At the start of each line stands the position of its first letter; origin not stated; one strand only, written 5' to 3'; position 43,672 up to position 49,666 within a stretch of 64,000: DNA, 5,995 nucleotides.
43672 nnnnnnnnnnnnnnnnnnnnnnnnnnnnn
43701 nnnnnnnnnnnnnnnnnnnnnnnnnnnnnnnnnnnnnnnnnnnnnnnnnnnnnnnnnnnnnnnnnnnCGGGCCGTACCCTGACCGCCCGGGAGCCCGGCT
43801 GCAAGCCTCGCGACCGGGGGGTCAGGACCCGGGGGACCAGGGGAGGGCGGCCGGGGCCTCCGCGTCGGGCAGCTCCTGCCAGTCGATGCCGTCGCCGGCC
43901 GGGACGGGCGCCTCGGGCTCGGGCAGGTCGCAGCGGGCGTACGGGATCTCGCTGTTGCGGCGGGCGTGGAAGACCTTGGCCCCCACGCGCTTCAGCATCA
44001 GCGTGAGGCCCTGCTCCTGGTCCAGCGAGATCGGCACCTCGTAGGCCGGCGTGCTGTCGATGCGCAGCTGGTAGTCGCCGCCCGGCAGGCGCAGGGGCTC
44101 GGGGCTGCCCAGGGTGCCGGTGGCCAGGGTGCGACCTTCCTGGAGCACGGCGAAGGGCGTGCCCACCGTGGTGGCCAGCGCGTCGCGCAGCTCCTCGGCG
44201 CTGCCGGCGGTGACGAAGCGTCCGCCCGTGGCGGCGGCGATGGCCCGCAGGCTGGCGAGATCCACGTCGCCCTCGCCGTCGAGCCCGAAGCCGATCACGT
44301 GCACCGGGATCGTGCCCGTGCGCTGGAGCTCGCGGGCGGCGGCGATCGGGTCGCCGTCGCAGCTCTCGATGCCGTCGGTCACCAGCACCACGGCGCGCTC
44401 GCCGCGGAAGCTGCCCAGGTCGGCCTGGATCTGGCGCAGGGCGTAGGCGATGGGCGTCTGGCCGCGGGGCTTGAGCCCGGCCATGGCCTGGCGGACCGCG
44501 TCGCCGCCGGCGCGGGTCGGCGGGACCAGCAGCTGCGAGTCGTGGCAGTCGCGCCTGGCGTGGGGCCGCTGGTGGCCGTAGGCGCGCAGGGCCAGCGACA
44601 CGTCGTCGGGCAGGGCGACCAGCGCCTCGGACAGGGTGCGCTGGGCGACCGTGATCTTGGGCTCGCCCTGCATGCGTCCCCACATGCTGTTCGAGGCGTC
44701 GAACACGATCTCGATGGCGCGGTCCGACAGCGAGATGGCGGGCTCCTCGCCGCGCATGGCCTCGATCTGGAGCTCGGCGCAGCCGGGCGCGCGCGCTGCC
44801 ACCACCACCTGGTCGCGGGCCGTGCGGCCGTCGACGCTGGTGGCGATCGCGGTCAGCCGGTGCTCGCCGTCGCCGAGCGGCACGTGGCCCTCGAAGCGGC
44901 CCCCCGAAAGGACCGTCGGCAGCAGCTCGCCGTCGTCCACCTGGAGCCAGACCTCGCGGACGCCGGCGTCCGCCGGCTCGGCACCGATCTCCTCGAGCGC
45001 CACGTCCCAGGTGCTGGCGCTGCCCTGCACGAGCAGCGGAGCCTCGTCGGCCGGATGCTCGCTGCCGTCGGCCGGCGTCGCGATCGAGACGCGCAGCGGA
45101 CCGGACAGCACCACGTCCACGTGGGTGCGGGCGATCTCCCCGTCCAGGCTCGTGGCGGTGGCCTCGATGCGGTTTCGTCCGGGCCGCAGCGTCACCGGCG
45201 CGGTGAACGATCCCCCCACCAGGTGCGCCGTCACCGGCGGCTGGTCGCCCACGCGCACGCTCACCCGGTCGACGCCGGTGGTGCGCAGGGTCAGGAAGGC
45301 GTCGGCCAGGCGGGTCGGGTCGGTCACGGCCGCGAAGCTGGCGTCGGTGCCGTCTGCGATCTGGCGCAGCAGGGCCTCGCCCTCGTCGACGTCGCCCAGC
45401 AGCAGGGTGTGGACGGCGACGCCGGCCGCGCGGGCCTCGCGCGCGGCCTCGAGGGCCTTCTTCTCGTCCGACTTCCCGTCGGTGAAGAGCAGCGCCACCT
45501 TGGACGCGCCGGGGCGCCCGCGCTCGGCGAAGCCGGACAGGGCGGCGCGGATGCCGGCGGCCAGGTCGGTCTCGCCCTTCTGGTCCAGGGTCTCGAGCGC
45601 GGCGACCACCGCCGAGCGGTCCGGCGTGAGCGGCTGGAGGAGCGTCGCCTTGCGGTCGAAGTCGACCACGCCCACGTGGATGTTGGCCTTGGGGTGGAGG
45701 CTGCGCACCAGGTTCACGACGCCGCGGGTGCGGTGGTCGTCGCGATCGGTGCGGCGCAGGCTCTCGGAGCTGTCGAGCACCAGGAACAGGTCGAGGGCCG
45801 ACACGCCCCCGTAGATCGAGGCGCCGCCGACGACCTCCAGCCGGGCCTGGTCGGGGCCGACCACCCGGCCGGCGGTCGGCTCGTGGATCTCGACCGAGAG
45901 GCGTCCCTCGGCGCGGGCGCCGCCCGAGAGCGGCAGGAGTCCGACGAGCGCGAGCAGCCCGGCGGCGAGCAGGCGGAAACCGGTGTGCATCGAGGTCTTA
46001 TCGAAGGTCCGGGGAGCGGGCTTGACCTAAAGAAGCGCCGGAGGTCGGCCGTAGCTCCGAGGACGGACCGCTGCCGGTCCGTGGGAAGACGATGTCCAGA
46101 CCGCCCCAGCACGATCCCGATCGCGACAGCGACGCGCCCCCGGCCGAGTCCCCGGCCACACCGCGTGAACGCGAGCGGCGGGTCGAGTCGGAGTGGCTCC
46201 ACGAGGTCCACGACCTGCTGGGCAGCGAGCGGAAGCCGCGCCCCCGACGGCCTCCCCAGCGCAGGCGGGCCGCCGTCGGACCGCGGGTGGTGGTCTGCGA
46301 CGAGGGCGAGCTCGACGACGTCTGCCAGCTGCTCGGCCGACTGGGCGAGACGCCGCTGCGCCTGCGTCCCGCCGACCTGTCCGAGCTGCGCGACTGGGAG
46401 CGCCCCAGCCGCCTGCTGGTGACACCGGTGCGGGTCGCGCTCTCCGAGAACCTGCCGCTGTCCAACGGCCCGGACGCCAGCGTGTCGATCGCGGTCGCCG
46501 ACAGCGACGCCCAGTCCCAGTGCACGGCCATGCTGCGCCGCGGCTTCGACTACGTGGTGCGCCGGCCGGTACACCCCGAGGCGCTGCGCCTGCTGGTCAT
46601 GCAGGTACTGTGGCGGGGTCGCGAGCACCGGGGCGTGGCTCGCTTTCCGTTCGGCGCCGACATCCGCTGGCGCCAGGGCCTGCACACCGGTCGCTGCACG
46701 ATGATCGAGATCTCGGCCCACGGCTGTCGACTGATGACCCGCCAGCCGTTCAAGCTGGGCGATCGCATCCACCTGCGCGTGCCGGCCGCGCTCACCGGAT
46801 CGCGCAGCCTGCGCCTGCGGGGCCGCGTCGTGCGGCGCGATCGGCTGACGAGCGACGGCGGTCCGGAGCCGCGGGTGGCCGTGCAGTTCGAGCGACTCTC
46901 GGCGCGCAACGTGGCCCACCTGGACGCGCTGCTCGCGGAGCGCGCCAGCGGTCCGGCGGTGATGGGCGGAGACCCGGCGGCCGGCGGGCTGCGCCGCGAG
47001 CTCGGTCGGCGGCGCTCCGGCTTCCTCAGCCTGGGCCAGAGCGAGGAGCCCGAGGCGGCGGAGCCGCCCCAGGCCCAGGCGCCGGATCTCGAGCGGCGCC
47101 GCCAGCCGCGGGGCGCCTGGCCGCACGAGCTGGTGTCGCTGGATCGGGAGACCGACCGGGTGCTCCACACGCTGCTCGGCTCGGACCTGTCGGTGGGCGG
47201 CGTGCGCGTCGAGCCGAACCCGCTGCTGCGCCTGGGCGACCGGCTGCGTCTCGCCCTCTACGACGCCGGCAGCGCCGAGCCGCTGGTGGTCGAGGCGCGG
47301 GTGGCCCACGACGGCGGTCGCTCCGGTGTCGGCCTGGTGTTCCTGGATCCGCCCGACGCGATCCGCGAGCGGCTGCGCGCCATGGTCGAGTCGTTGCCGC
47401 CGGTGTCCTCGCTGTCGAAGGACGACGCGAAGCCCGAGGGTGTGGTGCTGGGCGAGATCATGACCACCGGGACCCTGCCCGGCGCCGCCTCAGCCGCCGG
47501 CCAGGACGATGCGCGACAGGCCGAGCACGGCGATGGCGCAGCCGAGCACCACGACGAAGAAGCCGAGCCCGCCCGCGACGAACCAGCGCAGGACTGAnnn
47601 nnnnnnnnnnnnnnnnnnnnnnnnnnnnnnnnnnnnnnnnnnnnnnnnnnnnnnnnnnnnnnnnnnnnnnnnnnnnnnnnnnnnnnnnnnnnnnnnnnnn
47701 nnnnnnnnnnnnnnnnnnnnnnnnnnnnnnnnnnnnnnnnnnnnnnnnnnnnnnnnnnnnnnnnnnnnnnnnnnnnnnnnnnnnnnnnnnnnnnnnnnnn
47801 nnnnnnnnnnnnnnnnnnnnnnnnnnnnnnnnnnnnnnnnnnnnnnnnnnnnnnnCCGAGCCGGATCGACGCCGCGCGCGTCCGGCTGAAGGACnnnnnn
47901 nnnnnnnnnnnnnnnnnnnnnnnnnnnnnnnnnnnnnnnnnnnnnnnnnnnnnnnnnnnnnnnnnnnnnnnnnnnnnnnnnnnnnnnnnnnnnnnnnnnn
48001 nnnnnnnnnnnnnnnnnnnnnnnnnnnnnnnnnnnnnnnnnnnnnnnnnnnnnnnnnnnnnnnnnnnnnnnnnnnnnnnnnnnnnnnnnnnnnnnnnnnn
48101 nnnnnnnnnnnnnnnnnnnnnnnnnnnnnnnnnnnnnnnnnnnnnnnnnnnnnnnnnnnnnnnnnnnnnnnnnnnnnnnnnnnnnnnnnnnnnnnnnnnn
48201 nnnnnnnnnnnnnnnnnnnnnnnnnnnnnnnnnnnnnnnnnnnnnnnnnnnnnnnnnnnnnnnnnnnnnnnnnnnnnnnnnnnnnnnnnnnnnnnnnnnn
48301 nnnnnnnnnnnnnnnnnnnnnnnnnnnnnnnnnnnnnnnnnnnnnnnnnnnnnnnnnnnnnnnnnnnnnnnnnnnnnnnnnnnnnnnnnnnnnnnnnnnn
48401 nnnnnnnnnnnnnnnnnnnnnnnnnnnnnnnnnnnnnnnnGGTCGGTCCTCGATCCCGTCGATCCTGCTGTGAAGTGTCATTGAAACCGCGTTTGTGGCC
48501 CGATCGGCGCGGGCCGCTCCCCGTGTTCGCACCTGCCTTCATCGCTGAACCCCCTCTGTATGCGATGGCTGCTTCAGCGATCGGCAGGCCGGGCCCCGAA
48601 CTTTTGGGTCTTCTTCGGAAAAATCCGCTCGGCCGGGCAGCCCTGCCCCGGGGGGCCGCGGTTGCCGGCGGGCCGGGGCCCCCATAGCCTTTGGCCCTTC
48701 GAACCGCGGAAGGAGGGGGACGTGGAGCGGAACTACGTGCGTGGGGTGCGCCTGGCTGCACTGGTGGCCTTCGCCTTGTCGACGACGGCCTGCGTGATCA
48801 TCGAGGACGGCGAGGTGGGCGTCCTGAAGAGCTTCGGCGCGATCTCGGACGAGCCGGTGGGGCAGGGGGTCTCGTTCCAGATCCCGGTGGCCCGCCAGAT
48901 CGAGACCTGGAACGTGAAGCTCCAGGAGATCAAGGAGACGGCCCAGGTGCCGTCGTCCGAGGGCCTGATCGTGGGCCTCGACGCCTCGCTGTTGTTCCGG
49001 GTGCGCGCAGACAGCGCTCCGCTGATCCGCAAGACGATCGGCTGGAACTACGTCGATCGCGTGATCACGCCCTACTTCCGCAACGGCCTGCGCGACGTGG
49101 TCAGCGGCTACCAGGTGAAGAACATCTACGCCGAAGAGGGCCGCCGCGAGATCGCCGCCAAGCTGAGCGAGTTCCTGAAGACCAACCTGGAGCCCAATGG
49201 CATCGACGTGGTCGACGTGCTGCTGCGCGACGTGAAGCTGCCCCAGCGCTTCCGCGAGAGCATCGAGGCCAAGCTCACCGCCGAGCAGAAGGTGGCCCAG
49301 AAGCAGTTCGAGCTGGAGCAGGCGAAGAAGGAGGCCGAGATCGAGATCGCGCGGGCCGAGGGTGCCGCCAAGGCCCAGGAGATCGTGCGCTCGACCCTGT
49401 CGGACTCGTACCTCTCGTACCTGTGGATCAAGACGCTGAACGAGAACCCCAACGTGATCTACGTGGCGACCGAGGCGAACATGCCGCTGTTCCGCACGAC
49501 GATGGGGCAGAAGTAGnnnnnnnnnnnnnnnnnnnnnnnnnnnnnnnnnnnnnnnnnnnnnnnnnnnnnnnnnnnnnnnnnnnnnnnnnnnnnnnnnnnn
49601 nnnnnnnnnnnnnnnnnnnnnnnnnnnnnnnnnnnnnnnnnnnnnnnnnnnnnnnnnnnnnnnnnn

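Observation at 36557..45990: Operon of a double-VWA protein, two permease::FG-GAP/UnbV fusion paralogues and a PF10118-like protein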

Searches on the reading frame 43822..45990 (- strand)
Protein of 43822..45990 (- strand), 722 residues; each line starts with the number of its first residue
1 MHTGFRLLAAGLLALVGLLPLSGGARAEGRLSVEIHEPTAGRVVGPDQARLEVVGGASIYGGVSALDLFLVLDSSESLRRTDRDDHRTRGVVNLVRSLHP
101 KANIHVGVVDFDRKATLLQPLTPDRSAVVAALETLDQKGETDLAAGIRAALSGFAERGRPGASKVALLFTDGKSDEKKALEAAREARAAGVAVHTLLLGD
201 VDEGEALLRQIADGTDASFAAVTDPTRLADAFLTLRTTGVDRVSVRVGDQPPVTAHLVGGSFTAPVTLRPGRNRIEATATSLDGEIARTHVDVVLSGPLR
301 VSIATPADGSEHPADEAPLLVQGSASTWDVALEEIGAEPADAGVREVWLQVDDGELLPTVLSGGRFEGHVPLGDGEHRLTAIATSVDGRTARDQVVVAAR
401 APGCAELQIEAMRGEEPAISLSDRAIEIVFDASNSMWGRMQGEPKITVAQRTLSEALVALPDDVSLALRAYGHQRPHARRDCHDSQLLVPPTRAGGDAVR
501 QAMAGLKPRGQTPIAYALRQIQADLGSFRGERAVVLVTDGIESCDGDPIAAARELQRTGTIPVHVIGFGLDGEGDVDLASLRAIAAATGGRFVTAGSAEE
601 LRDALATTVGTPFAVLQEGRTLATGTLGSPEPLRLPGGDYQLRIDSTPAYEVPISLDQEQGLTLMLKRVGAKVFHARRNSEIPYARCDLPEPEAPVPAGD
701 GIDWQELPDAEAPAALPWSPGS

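Call 7: search_protein_families(library=pfam, proteins=[window:43822-45990:-], max_evalue=0.01)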
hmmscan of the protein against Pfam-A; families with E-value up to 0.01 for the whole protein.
window:43822-45990:- (722 aa): 4 families
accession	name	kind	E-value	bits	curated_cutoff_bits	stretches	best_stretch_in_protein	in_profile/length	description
PF00092.34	VWA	-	4.3e-30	105.6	23.8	2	67-230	1-170/174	von Willebrand factor type A domain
PF13519.12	VWA_2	-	7.3e-23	81.7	27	2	69-173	2-107/107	von Willebrand factor type A domain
PF09136.16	Glucodextran_B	-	3.9e-06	27.1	27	0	258-294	44-80/83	Glucodextranase, domain B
PF03853.21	YjeF_N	-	0.00077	19.9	24.9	0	520-605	15-97/169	YjeF-related protein N-terminus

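Call 8: search_protein_families(library=ncbifam, proteins=[window:43822-45990:-], max_evalue=0.01)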
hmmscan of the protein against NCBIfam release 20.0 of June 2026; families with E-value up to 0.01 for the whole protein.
window:43822-45990:- (722 aa): 5 families
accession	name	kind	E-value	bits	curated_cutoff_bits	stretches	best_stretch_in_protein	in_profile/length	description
NF047508.1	VWA_BatA_Lepto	exception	1.7e-13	50.3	380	2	532-606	192-267/315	VWA domain-containing protein BatA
NF010238.0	PRK13685.1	subfamily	2.7e-11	43.2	432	1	69-199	100-245/335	hypothetical protein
TIGR02442.1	Cob-chelat-sub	hypoth_equivalog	6.4e-11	41.4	779.45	2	69-182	476-595/641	putative cobaltochelatase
TIGR03436.1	acidobact_VWFA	subfamily_domain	1.8e-09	37.5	81.25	1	67-205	68-226/324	VWA domain-containing protein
TIGR00868.1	hCaCC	subfamily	6.9e-07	27.4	900.85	1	70-238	309-479/863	calcium-activated chloride channel protein 1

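Call 32: search_solved_structures(query=window:43822-45990:-, max_evalue=0.001)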
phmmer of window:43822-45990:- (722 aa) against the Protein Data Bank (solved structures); distinct sequences matched with E-value up to 0.001: 20.
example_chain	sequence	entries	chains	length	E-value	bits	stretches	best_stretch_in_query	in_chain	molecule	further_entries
1t6b_Y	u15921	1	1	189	4.9e-08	35.1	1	62-219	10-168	Anthrax toxin receptor 2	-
8fz4_A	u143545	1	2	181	6.6e-08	34.7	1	65-219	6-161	Anthrax toxin receptor 2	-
1sht_X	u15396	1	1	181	8.6e-08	34.4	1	65-219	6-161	Anthrax toxin receptor 2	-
1shu_X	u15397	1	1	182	8.7e-08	34.3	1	65-219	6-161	Anthrax toxin receptor 2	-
1tzn_a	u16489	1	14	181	9.2e-08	34.3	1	65-219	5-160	Anthrax toxin receptor 2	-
7n1o_A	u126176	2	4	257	1.2e-07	33.8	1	64-219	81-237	Transcription factor ETV6,Isoform 4 of Anthrax toxin receptor 2 | Transcription factor ETV6,Anthrax toxin receptor 2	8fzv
8ft6_A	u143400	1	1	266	1.4e-07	33.7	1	64-219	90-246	Transcription factor ETV6,Anthrax toxin receptor 2 chimera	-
9ykb_A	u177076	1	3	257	3e-07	32.6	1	65-219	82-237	Transcription factor ETV6,Anthrax toxin receptor 2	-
8fzu_A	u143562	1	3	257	3.1e-07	32.5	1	65-219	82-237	Transcription factor ETV6,Anthrax toxin receptor 2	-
8ft8_A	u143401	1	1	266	3.5e-07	32.4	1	65-219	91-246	Transcription factor ETV6,Anthrax toxin receptor 2 chimera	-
9doc_A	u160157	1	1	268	3.5e-07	32.3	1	65-219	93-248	Transcription factor ETV6,Capillary morphogenesis gene 2 protein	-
9rt2_C1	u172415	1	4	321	4.2e-07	32.1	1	65-219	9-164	Anthrax toxin receptor 2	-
9rt4_C1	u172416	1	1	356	4.4e-07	32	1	65-219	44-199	Anthrax toxin receptor 2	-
5vfp_b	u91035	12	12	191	9e-05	24.4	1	71-233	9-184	26S proteasome non-ATPase regulatory subunit 4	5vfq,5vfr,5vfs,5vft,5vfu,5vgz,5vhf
4jdu_A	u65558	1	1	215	0.0001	24.2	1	66-202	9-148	Aerotolerance-related membrane protein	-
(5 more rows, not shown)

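Call 83: search_protein_families(library=padloc, proteins=[window:43822-45990:-], max_evalue=0.001)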
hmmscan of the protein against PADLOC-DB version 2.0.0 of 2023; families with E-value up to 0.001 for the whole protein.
window:43822-45990:- (722 aa): 0 families

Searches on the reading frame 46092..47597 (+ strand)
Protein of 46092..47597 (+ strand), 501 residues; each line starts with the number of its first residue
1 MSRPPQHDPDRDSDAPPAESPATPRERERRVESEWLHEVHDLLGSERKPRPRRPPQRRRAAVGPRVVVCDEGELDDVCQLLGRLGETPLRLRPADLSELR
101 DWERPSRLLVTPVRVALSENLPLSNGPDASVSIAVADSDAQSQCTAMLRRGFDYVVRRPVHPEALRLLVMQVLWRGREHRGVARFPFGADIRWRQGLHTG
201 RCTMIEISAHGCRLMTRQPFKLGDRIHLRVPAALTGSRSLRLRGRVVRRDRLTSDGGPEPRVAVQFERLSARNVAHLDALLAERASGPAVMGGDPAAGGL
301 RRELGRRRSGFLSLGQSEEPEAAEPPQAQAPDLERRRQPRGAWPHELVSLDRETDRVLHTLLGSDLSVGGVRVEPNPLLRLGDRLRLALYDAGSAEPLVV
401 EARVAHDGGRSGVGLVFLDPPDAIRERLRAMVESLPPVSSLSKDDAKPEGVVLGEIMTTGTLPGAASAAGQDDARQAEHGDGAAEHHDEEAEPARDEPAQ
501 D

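Call 10: search_protein_families(library=pfam, proteins=[window:46092-47597:+], max_evalue=0.001)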
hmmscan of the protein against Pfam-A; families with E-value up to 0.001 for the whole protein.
window:46092-47597:+ (501 aa): 1 family
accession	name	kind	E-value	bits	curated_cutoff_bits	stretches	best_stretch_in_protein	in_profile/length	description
PF07238.19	PilZ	-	5.4e-28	97.8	22.5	2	178-282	5-101/102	PilZ domain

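Call 83: search_protein_families(library=padloc, proteins=[window:46092-47597:+], max_evalue=0.001)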
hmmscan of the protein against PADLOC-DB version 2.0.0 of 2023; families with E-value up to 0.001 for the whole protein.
window:46092-47597:+ (501 aa): 0 families

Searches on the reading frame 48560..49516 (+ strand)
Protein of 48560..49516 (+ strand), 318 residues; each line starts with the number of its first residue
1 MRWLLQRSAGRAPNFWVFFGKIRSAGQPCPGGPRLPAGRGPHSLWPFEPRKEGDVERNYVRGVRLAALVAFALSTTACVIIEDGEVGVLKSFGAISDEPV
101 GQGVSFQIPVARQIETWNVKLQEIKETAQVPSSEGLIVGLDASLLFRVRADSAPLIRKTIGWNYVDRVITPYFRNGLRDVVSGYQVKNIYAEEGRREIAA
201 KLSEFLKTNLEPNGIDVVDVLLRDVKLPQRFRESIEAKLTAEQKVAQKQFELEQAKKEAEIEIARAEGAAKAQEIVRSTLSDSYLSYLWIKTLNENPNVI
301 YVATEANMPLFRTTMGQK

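Call 10: search_protein_families(library=pfam, proteins=[window:48560-49516:+], max_evalue=0.001)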
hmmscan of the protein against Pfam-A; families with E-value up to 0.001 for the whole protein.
window:48560-49516:+ (318 aa): 1 family
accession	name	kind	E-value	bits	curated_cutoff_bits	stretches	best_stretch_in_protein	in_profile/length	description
PF01145.31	Band_7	-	3.5e-34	118.8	23.6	1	80-259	2-176/176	SPFH domain / Band 7 family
